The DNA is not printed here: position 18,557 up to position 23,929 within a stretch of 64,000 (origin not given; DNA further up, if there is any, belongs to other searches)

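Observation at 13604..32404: Atypical T7SSb-like locus nested in a vWA / Ser-Thr kinase / PP2C / FHA signalling module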

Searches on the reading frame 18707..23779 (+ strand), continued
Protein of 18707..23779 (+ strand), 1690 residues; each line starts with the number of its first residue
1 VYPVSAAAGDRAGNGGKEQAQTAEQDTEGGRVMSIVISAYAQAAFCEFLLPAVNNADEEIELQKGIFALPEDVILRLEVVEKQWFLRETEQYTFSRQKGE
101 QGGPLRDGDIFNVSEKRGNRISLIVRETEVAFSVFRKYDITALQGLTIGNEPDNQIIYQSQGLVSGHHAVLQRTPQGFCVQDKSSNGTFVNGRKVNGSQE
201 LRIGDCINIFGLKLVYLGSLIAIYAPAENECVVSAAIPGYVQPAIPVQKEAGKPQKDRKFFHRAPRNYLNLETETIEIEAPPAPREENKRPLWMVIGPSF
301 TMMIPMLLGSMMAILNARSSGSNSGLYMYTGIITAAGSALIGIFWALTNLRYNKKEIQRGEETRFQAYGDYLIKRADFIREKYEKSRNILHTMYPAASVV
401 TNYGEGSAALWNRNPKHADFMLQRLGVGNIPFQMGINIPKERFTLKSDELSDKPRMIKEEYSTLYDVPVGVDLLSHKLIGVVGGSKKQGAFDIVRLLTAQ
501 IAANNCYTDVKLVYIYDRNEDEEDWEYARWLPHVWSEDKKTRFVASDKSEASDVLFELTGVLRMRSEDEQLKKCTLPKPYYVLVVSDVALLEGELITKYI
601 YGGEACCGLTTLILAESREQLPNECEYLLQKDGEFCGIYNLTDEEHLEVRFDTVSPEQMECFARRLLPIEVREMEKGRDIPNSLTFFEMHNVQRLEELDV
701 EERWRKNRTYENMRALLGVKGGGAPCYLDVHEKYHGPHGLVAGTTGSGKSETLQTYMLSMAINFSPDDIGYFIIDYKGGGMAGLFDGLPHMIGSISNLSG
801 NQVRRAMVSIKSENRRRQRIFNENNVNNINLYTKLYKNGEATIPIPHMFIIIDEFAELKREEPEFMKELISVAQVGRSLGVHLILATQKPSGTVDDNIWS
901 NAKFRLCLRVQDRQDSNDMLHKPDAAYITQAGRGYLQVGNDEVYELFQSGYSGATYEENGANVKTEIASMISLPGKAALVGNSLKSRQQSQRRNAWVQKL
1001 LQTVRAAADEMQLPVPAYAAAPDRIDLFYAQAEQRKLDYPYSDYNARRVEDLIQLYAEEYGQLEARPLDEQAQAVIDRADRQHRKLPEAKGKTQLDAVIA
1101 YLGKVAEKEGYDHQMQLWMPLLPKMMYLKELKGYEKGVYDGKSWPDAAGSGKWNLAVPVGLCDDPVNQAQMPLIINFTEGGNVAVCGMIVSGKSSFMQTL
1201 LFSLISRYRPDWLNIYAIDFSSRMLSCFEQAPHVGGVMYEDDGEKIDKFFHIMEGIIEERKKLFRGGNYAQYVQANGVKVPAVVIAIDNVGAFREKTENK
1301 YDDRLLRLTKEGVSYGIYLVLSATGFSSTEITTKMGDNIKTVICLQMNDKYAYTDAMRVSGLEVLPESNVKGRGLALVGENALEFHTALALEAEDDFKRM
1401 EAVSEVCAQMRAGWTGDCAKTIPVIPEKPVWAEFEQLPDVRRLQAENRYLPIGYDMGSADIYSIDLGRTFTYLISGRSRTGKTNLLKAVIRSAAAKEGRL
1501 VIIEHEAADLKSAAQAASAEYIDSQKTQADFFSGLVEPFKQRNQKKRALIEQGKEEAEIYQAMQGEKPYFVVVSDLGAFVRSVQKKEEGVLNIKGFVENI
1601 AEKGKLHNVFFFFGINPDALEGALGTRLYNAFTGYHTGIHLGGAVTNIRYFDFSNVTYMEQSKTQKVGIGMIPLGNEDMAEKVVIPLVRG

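Call 20: find_encoding_contigs(protein=P0053, flank=10000, max_places=1)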
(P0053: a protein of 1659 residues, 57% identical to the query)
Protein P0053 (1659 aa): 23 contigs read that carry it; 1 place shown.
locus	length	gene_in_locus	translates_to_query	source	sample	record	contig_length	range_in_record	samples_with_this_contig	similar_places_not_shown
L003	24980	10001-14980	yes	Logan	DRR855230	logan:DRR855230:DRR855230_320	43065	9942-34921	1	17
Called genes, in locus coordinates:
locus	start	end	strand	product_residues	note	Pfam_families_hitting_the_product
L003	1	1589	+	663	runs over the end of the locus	PF00069:Pkinase, PF07714:PK_Tyr_Ser-Thr, PF03109:ABC1, PF13416:SBP_bac_8 (faint)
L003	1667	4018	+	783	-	PF00498:FHA, PF16697:Yop-YscD_cpl (weak), PF00498:FHA, PF16697:Yop-YscD_cpl, PF00005:ABC_tran, PF13304:AAA_21 (weak), PF01061:ABC2_membrane, PF12698:ABC2_membrane_3, +1 more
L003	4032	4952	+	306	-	-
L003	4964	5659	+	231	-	PF16697:Yop-YscD_cpl, PF00498:FHA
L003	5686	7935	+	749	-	PF00069:Pkinase, PF07714:PK_Tyr_Ser-Thr, PF03109:ABC1 (weak), PF03793:PASTA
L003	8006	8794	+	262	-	PF19127:Choline_bind_3 (weak), PF01473:Choline_bind_1 (faint), PF19127:Choline_bind_3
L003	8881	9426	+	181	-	PF16697:Yop-YscD_cpl (weak), PF00498:FHA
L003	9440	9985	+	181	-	-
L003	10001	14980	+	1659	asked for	PF00498:FHA, PF01580:FtsK_SpoIIIE, PF13401:AAA_22 (faint), PF01580:FtsK_SpoIIIE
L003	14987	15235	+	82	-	-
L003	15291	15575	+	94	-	-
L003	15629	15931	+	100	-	PF06013:WXG100 (weak)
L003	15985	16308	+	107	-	PF06013:WXG100 (weak)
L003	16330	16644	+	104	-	PF06013:WXG100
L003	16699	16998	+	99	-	PF06013:WXG100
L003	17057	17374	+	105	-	PF06013:WXG100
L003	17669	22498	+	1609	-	PF20148:DUF6531, PF25023:TEN_YD-shell (weak), PF05593:RHS_repeat (weak), PF25023:TEN_YD-shell, PF05593:RHS_repeat (weak), PF25023:TEN_YD-shell (weak), PF05593:RHS_repeat, PF25023:TEN_YD-shell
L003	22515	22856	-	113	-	-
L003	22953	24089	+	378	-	PF06161:DUF975, PF16697:Yop-YscD_cpl (weak), PF00498:FHA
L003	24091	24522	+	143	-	PF10825:DUF2752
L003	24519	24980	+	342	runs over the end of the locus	PF26363:Phospholipase-like, PF11187:Mbeg1-like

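Call 25: find_related_loci(query=window:18803-23779:+, collection=genome_contigs, flank=10000)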
Query window:18803-23779:+ (1658 aa) in genome_contigs; peptide patterns used: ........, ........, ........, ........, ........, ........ (x = any residue, [..] = any of these).
18 stretches matched a pattern; 1 encode a relative of the query (tblastn E <= 1e-3); 1 distinct loci.
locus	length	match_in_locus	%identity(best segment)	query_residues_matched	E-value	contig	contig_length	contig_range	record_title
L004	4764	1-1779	60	1065-1658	0e+0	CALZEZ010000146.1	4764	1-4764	MAG: uncultured Lachnospiraceae bacterium isolate SRR14474050_bin.31_metaWRAP_v1.3_MAG genome assembly, contig: ERZ94239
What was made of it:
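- Tried and rejected: It used up that scan (call 25).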

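Call 26: find_encoding_contigs(protein=P0016, flank=10000, max_places=1)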
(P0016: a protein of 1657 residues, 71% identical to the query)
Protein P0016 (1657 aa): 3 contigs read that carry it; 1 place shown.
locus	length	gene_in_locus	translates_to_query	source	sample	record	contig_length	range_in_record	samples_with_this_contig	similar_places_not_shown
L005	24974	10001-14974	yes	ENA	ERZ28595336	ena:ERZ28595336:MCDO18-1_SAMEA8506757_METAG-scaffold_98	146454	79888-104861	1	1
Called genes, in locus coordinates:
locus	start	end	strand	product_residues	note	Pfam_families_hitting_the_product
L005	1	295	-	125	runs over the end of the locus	PF15970:HicB-like_2 (weak), PF15919:HicB_lk_antitox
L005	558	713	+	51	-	-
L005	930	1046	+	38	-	-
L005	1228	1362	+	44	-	-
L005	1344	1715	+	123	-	-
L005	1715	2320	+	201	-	-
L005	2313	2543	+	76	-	-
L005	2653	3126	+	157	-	PF18810:PBECR2 (weak)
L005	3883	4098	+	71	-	PF13560:HTH_31, PF12844:HTH_19, PF01381:HTH_3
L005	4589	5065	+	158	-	PF13274:SocA_Panacea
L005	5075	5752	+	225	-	-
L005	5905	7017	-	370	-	PF00009:GTP_EFTU (faint), PF01926:MMR_HSR1, PF02421:FeoB_N, PF09439:SRPRB (weak)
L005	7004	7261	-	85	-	PF04023:FeoA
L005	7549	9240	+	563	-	PF00672:HAMP (faint), PF00015:MCPsignal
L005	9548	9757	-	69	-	PF13443:HTH_26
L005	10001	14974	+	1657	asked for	PF00498:FHA, PF16697:Yop-YscD_cpl (weak), PF01580:FtsK_SpoIIIE, PF05872:HerA_C (faint), PF13401:AAA_22 (faint), PF01580:FtsK_SpoIIIE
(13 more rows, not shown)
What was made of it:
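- Some related loci carry PASTA kinases (calls 20, 26).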

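Call 27: find_encoding_contigs(protein=P0027, flank=10000, max_places=1)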
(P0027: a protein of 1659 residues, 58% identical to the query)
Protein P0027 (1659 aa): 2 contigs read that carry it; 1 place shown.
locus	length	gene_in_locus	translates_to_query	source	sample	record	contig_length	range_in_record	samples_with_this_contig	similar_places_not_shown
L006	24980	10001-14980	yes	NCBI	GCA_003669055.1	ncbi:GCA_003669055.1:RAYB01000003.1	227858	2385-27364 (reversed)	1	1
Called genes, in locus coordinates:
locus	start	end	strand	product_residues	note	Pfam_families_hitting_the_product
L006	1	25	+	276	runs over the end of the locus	PF04055:Radical_SAM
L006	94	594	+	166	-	-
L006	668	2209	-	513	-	PF00005:ABC_tran, PF02463:SMC_N (faint), PF13304:AAA_21 (faint), PF00005:ABC_tran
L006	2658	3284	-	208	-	PF02525:Flavodoxin_2 (faint), PF03358:FMN_red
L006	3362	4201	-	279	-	PF00763:THF_DHG_CYH, PF02882:THF_DHG_CYH_C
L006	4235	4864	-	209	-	PF04961:FTCD_C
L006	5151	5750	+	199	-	PF13189:Cytidylate_kin2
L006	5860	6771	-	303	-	-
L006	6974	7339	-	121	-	PF13560:HTH_31, PF01381:HTH_3 (weak)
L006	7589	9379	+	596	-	PF00092:VWA, PF13519:VWA_2, PF00498:FHA, PF16697:Yop-YscD_cpl (weak)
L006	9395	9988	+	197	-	PF00498:FHA (faint)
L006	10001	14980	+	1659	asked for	PF16697:Yop-YscD_cpl (faint), PF00498:FHA, PF13401:AAA_22 (faint), PF01580:FtsK_SpoIIIE, PF05872:HerA_C (faint), PF01580:FtsK_SpoIIIE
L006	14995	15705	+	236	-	PF04397:LytTR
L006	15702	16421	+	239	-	-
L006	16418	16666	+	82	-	PF08817:YukD (weak)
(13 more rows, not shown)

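Call 28: find_encoding_contigs(protein=P0082, flank=10000, max_places=1)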
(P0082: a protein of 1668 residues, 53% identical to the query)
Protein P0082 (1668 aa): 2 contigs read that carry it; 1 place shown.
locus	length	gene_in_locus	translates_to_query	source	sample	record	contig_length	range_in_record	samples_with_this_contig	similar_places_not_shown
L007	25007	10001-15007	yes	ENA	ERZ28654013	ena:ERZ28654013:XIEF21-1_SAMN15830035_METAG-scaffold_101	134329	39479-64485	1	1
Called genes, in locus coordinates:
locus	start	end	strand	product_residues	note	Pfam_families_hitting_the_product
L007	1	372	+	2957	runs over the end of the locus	PF19077:Big_13 (faint), PF12245:Big_3_2 (faint), PF07495:Y_Y_Y (faint)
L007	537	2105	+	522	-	PF00092:VWA, PF13519:VWA_2 (weak), PF16697:Yop-YscD_cpl (weak), PF00498:FHA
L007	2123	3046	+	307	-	PF19909:DUF6382, PF00498:FHA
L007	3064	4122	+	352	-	PF25199:nSTAND_NTPase5 (faint), PF01656:CbiA, PF07015:VirC1 (weak), PF13614:AAA_31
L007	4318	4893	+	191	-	PF13472:Lipase_GDSL_2, PF16255:Lipase_GDSL_lke, PF00657:Lipase_GDSL (weak)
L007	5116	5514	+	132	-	-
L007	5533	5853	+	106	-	PF13780:DUF4176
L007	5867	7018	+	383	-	-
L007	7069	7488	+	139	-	-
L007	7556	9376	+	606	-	PF12773:DZR, PF13240:Zn_Ribbon_1 (weak), PF13248:Zn_ribbon_3 (weak)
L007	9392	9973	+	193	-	-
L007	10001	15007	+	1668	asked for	PF00498:FHA, PF01580:FtsK_SpoIIIE, PF01935:DUF87 (faint), PF13401:AAA_22 (faint), PF01580:FtsK_SpoIIIE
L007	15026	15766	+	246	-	PF04397:LytTR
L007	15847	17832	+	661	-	PF01580:FtsK_SpoIIIE, PF19044:P-loop_TraG (faint), PF20720:nSTAND3 (faint)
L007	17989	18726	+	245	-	-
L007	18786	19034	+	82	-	PF08817:YukD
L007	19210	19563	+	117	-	-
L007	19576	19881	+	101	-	PF06013:WXG100 (weak)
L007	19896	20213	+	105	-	PF06013:WXG100 (weak)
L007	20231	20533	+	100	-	PF06013:WXG100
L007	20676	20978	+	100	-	PF06013:WXG100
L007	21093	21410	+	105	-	PF10824:T7SS_ESX_EspC (weak), PF06013:WXG100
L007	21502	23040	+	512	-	PF00092:VWA, PF13519:VWA_2, PF16697:Yop-YscD_cpl (weak), PF00498:FHA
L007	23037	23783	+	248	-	PF13672:PP2C_2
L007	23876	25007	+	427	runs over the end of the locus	-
